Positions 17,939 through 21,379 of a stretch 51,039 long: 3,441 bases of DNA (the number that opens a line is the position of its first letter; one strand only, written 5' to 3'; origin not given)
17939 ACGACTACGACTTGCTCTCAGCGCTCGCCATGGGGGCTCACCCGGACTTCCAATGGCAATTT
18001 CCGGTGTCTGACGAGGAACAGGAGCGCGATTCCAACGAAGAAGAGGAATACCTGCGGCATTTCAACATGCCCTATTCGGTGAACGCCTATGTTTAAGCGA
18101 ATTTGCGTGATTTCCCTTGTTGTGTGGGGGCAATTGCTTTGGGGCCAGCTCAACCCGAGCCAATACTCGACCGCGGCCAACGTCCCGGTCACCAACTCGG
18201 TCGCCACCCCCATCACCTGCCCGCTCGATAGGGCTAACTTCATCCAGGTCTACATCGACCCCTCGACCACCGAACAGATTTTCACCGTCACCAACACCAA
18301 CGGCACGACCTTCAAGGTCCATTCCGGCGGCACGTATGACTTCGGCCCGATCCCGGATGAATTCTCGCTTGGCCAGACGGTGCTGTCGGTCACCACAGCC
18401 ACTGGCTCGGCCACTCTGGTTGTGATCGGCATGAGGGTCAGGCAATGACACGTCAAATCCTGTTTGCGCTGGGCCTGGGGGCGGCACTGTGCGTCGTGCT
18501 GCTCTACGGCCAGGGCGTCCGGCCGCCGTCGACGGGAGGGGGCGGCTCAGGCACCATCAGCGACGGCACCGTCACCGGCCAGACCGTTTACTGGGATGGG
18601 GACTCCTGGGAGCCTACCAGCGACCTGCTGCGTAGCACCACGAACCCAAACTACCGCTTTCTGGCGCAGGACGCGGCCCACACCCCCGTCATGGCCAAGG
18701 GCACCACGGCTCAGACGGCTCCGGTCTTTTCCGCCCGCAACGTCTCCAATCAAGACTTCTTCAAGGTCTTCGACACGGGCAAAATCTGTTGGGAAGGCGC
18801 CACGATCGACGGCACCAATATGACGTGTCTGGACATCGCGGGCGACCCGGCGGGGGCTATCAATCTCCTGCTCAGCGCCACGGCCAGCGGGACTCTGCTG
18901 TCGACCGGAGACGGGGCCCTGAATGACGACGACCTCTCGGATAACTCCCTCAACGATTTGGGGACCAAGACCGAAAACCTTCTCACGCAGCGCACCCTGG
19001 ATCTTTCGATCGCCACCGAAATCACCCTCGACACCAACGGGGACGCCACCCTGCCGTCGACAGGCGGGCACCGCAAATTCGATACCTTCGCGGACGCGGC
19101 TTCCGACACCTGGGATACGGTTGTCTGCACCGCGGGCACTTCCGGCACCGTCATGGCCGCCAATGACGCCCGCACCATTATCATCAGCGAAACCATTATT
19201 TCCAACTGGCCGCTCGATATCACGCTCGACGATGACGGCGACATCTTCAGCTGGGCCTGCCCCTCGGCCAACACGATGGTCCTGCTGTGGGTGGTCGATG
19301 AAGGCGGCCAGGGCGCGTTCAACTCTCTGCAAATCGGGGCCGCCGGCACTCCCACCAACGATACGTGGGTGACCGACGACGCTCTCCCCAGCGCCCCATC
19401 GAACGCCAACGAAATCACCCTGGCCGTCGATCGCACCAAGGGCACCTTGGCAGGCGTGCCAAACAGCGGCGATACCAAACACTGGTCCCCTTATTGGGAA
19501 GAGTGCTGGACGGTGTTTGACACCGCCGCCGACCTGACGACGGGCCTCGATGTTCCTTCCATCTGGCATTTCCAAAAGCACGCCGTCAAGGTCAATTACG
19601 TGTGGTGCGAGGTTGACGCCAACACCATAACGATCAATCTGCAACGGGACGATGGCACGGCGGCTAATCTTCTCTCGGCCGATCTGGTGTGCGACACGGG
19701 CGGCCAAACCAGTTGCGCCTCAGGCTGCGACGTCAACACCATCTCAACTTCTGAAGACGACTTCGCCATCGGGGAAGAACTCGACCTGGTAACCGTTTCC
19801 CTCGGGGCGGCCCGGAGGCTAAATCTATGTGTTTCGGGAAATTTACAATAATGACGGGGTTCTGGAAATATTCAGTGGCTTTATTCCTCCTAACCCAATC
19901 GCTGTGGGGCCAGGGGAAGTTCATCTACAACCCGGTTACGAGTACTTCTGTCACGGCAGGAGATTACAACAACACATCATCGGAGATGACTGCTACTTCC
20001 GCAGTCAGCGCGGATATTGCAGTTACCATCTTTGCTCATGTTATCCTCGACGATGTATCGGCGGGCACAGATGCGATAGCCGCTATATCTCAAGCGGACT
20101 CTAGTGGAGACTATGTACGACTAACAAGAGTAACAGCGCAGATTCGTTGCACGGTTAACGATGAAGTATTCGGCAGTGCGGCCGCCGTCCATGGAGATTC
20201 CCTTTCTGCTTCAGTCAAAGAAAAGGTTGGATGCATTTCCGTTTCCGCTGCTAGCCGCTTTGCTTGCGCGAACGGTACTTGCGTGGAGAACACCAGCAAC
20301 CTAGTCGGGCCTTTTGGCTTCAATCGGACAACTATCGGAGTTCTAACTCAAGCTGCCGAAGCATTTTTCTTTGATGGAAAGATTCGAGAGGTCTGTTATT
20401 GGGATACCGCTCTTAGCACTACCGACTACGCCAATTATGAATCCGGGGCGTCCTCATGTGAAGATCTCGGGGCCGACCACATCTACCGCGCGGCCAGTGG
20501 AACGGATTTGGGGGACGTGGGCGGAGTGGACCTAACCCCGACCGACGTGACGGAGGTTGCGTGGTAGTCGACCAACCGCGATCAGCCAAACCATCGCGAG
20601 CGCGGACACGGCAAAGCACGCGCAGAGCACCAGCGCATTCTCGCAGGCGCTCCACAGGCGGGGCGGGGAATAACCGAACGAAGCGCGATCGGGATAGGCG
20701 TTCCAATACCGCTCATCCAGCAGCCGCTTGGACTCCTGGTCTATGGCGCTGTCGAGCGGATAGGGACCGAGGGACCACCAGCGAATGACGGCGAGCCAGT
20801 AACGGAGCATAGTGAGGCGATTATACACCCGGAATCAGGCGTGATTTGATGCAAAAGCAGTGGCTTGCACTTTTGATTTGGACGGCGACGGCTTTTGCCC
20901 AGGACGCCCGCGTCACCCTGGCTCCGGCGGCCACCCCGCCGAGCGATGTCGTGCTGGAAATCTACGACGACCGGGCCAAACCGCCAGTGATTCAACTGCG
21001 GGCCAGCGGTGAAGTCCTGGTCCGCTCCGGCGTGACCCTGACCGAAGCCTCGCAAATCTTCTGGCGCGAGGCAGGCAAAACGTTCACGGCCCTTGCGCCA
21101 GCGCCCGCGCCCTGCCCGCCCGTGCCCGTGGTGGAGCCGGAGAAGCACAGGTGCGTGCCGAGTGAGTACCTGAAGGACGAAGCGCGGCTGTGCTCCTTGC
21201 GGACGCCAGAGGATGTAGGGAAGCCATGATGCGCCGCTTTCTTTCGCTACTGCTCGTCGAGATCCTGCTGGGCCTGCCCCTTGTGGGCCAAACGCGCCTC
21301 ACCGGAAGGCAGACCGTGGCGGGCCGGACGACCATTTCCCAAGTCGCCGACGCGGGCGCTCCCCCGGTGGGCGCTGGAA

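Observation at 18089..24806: Six consecutive ORFs with signal-peptide-like N-termini, coupled between terL and the endolysin: a secreted glycan-binding/degrading cassette?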

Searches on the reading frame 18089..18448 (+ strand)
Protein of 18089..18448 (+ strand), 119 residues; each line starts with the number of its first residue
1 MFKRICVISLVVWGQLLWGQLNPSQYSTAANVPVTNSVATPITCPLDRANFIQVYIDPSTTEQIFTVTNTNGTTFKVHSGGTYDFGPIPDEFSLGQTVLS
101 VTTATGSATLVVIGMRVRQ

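Call 4: search_protein_families(library=pfam, proteins=[window:18089-18448:+], max_evalue=0.1)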
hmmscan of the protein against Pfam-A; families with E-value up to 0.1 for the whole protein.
window:18089-18448:+ (119 aa): 0 families

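Call 5: search_protein_families(library=phrogs, proteins=[window:18089-18448:+], max_evalue=0.01)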
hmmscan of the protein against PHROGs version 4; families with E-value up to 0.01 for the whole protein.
window:18089-18448:+ (119 aa): 0 families

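Call 52: search_protein_families(library=pfam, proteins=[window:18089-18448:+], max_evalue=10)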
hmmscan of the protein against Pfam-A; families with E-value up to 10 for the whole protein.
window:18089-18448:+ (119 aa): 0 families

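Call 53: find_homologous_proteins(query=window:18089-18448:+, max_evalue=0.001)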
Query window:18089-18448:+ (119 aa): 2 proteins with E <= 0.001 among 10 candidates.
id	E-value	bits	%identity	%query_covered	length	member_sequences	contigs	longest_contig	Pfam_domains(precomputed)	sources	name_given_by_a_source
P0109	1.2e-72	259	100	100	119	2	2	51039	-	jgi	-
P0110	1.3e-33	134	56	99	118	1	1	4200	-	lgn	-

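Call 57: search_solved_structures(query=A2, max_evalue=10)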
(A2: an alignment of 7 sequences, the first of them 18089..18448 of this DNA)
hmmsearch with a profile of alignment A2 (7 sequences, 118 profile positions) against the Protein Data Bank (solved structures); distinct sequences matched with E-value up to 10: 7.
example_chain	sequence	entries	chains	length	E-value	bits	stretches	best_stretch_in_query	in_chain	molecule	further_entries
9d13_A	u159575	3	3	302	1.5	11.9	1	47-74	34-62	Nuclear elongation and deformation protein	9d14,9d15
8s0b_F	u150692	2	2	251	1.6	11.9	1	23-55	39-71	Origin recognition complex subunit 6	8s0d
6kvg_A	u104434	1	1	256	1.6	11.8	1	23-55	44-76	Origin recognition complex subunit 6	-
9d16_A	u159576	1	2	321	1.7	11.7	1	47-74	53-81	Nuclear elongation and deformation protein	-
7lhk_A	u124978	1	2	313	1.7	11.7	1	47-74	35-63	Nuclear elongation and deformation protein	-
6tzy_A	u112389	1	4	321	1.8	11.7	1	47-74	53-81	Nuclear elongation and deformation protein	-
6tzz_A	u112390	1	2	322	1.8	11.7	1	47-74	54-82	Nuclear elongation and deformation protein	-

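Call 73: predict_structure(alignment_id=A4)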
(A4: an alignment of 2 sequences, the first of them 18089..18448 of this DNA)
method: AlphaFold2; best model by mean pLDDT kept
length: 119 residues; sequences in the alignment: 2
mean_pLDDT: 79.0   pTM: 0.65
mean pLDDT of the five models: 79.0, 77.4, 77.3, 75.1, 74.6
residues with pLDDT >= 90: 34; 70-90: 58; 50-70: 17; < 50: 10
segments of 3 or more residues with pLDDT < 50: 1-3, 18-23
pLDDT, mean of each block of 10 residues (from residue 1): 51 50 66 85 91 85 86 88 85 91 85 83
secondary structure, 60 per line:
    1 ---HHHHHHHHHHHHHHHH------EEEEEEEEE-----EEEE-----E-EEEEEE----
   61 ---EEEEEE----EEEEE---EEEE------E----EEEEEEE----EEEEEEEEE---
elements in order: H4-19 E26-34 E40-43 E51-56 E64-69 E74-78 E82-85 E97-103 E108-116

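Call 77: fold_search(model_id=the predicted structure, library=pdb)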
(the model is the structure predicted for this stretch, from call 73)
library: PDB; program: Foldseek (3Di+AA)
matches with E <= 10: 1693; with E <= 0.001: 45
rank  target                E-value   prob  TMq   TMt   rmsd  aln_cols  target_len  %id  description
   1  9bum_A                1.0e-04  1.00  0.51  0.13  10.5       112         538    7  Structure of gamma-glutamyl carboxylase (GGCX) (released 2025-01-29)
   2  3afg_B                1.7e-04  1.00  0.45  0.14   4.7        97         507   18  Crystal structure of ProN-Tk-SP from Thermococcus kodakaraensis (released 2010-08-04)
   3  9i0y_a                2.0e-04  1.00  0.32  0.34   8.1       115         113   14  Recombinant Ena2A fibers (released 2025-03-12)
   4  9l6r_A                2.2e-04  1.00  0.52  0.10   6.7       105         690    6  double-mutant (K217A & K218A) Vitamin K-dependent gamma-carboxylase in complex with Coagulation factor IX and vitamin  (released 2025-10-08)
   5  9i0y_0                2.2e-04  1.00  0.32  0.33   8.2       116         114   14  Recombinant Ena2A fibers (released 2025-03-12)
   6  9l20_A                2.5e-04  1.00  0.51  0.11   9.6       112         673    7  cryo-EM structure of Vitamin K-dependent gamma-carboxylase complexed with anisindione (released 2025-10-22)
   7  9l24_A                2.8e-04  1.00  0.51  0.11   8.4       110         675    6  cryo-EM structure of Vitamin K-dependent gamma-carboxylase complexed with Matrix Gla protein (released 2025-10-22)
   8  7cz6                  2.8e-04  1.00  0.44  0.42   4.9       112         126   15  Protrusion structure of Omono River virus (released 2021-03-03)
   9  9l21_A                3.0e-04  1.00  0.53  0.11   9.4       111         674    7  cryo-EM structure of Vitamin K-dependent gamma-carboxylase complexed with factor IX (released 2025-10-22)
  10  3lag_B                3.1e-04  1.00  0.45  0.53   5.9       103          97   14  The crystal structure of a functionally unknown protein RPA4178 from Rhodopseudomonas palustris CGA009 (released 2010-01-19)
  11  9l6s_A                3.3e-04  1.00  0.52  0.11   6.7       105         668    6  double-mutant (K217A & K218A) Vitamin K-dependent gamma-carboxylase in complex with coagulation factors X and vitamin  (released 2025-10-08)
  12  9mqb_A                3.3e-04  1.00  0.52  0.10   7.0       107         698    7  Vitamin K-dependent gamma-carboxylase with Osteocalcin (mutant) and vitamin K hydroquinone and calcium (released 2025-10-08)
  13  2i45_C                3.7e-04  1.00  0.45  0.53   5.2        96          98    9  Crystal structure of protein NMB1881 from Neisseria meningitidis (released 2006-09-19)
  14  9bvk_A                3.9e-04  1.00  0.52  0.10  10.1       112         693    8  Vitamin K-dependent gamma-carboxylase with factor IX propeptide and glutamate-rich region and with vitamin K hydroquin (released 2025-01-22)
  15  9bvq_A                3.9e-04  1.00  0.49  0.10   7.4       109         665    6  Vitamin K-dependent gamma-carboxylase with TMG2 propeptide and glutamate-rich region (released 2025-01-22)
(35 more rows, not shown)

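Call 78: fold_search(model_id=the predicted structure, library=viral)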
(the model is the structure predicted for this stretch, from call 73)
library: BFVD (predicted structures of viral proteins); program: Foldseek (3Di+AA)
matches with E <= 10: 1820; with E <= 0.001: 76
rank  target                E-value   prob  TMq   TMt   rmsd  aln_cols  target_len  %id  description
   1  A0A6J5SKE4            1.1e-05  1.00  0.56  0.71   3.9        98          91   22  Uncharacterized protein [uncultured Caudovirales phage]
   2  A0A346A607            3.3e-05  1.00  0.45  0.29   9.2       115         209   15  (no name in the UniProt tables at hand)
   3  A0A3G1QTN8            6.2e-05  1.00  0.59  0.47   6.4       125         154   16  Uncharacterized protein [Erwinia phage phiEaP8]
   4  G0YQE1                6.2e-05  1.00  0.56  0.35   6.2       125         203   10  Gp049 [Erwinia phage vB_EamP-S6]
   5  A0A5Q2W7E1            6.2e-05  1.00  0.57  0.50  17.0       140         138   15  (no name in the UniProt tables at hand)
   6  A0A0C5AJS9            6.9e-05  1.00  0.56  0.51   3.9        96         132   14  Uncharacterized protein [Bacillus phage Palmer]
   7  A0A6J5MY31            8.5e-05  1.00  0.54  0.27   4.5       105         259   13  Uncharacterized protein [uncultured Caudovirales phage]
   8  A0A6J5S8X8            9.0e-05  1.00  0.34  0.40   6.7        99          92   19  Uncharacterized protein [uncultured Caudovirales phage]
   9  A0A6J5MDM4            1.1e-04  1.00  0.55  0.63   4.2       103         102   21  Uncharacterized protein [uncultured Caudovirales phage]
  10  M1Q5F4                1.4e-04  1.00  0.55  0.71   4.4       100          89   13  (no name in the UniProt tables at hand)
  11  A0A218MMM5            1.4e-04  1.00  0.40  0.44   5.5       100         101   10  Uncharacterized protein [uncultured virus]
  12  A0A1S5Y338            1.5e-04  1.00  0.44  0.44   5.4       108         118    9  Uncharacterized protein [uncultured archaeal virus]
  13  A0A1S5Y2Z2            1.5e-04  1.00  0.41  0.28   9.5       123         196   13  Prefoldin [uncultured archaeal virus]
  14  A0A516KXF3            1.6e-04  1.00  0.42  0.47   5.6       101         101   11  (no name in the UniProt tables at hand)
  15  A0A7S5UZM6            1.8e-04  1.00  0.34  0.34   8.0       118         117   18  (no name in the UniProt tables at hand)
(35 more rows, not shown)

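Call 97: search_protein_families(library=ncbifam, proteins=[window:18089-18448:+], max_evalue=0.1)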
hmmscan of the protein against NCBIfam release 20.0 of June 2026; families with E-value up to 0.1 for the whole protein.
window:18089-18448:+ (119 aa): 0 families

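Call 100: find_related_loci(query=A2, collection=viral_contigs, flank=10000)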
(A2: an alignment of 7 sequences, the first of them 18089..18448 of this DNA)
Query A2 (119 aa) in viral_contigs; peptide patterns used: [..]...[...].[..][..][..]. (x = any residue, [..] = any of these).
1 stretches matched a pattern; 1 encode a relative of the query (tblastn E <= 1e-3); 1 distinct loci.
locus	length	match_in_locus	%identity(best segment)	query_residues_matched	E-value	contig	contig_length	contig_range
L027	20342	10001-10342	37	7-118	6e-16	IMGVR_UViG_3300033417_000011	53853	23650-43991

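Call 101: find_related_loci(query=A2, collection=metagenome_contigs, flank=10000)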
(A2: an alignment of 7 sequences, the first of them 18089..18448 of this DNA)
Query A2 (119 aa) in metagenome_contigs; peptide patterns used: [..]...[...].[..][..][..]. (x = any residue, [..] = any of these).
45 stretches matched a pattern; 1 encode a relative of the query (tblastn E <= 1e-3); 1 distinct loci.
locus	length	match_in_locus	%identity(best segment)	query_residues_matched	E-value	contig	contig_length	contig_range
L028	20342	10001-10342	37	7-118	6e-16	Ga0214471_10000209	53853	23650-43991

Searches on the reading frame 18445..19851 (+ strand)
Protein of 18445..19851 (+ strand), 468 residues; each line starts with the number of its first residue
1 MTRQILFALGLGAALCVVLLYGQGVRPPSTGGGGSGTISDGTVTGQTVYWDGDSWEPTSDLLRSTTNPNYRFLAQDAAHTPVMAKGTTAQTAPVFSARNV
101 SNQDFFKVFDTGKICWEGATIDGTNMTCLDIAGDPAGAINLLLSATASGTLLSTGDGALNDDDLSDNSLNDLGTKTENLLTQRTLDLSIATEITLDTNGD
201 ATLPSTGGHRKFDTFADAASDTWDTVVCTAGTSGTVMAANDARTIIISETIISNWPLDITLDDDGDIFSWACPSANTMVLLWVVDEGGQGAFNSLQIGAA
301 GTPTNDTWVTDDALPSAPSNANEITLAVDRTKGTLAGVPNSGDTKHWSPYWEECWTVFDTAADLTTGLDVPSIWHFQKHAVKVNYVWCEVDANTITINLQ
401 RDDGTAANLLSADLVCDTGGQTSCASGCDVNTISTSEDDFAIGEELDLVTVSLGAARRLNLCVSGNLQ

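Call 4: search_protein_families(library=pfam, proteins=[window:18445-19851:+], max_evalue=0.1)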
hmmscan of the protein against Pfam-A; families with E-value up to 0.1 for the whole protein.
window:18445-19851:+ (468 aa): 0 families

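Call 5: search_protein_families(library=phrogs, proteins=[window:18445-19851:+], max_evalue=0.01)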
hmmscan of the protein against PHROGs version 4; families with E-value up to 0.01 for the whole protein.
window:18445-19851:+ (468 aa): 0 families

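Call 27: search_solved_structures(query=window:18445-19851:+, max_evalue=1)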
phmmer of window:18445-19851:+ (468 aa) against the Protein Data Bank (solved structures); distinct sequences matched with E-value up to 1: 0.

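Call 52: search_protein_families(library=pfam, proteins=[window:18445-19851:+], max_evalue=10)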
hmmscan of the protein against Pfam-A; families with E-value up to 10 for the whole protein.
window:18445-19851:+ (468 aa): 0 families

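Call 84: search_dna_similar(query=window:18445-19851:+, collection=phages, mode=protein, max_rows=10, max_evalue=0.01)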
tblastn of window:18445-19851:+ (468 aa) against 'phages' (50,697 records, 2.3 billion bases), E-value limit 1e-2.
No match.

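Call 97: search_protein_families(library=ncbifam, proteins=[window:18445-19851:+], max_evalue=0.1)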
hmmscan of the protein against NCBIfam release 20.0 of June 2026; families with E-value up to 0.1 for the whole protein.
window:18445-19851:+ (468 aa): 0 families

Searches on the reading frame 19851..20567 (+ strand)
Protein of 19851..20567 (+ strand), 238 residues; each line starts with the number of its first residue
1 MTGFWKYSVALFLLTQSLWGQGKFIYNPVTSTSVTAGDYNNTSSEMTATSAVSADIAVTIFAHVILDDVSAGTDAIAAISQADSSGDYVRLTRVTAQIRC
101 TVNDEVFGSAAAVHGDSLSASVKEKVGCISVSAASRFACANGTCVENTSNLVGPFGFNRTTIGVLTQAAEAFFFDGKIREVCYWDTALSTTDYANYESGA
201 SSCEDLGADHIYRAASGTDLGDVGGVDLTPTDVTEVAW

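Call 4: search_protein_families(library=pfam, proteins=[window:19851-20567:+], max_evalue=0.1)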
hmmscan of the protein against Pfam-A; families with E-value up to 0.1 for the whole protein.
window:19851-20567:+ (238 aa): 1 family
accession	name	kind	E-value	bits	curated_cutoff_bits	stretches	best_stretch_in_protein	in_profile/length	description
PF13385.13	Laminin_G_3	-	0.00079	20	27.6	1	45-191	6-148/151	Concanavalin A-like lectin/glucanases superfamily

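Call 5: search_protein_families(library=phrogs, proteins=[window:19851-20567:+], max_evalue=0.01)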
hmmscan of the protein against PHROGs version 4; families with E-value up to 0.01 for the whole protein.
window:19851-20567:+ (238 aa): 0 families

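Call 97: search_protein_families(library=ncbifam, proteins=[window:19851-20567:+], max_evalue=0.1)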
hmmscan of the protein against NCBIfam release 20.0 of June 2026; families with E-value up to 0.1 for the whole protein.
window:19851-20567:+ (238 aa): 0 families

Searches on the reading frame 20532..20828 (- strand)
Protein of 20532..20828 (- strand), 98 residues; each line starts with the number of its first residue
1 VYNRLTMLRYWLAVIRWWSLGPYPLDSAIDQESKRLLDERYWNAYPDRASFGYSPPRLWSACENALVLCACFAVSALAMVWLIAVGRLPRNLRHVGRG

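Call 96: search_protein_families(library=pfam, proteins=[window:20532-20828:-], max_evalue=0.01)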
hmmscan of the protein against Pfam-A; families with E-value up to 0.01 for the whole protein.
window:20532-20828:- (98 aa): 0 families

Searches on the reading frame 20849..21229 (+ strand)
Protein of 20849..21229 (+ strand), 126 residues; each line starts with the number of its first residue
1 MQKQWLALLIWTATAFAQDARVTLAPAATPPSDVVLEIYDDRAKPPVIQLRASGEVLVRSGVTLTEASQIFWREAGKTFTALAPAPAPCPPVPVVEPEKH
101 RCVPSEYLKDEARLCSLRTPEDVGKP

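Call 4: search_protein_families(library=pfam, proteins=[window:20849-21229:+], max_evalue=0.1)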
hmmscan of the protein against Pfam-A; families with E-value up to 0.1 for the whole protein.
window:20849-21229:+ (126 aa): 0 families

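Call 5: search_protein_families(library=phrogs, proteins=[window:20849-21229:+], max_evalue=0.01)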
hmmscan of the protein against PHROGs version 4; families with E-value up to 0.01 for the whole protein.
window:20849-21229:+ (126 aa): 0 families

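Call 52: search_protein_families(library=pfam, proteins=[window:20849-21229:+], max_evalue=10)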
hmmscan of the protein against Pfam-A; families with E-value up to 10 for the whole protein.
window:20849-21229:+ (126 aa): 0 families

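Call 97: search_protein_families(library=ncbifam, proteins=[window:20849-21229:+], max_evalue=0.1)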
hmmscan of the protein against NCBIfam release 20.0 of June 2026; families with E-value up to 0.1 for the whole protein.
window:20849-21229:+ (126 aa): 0 families
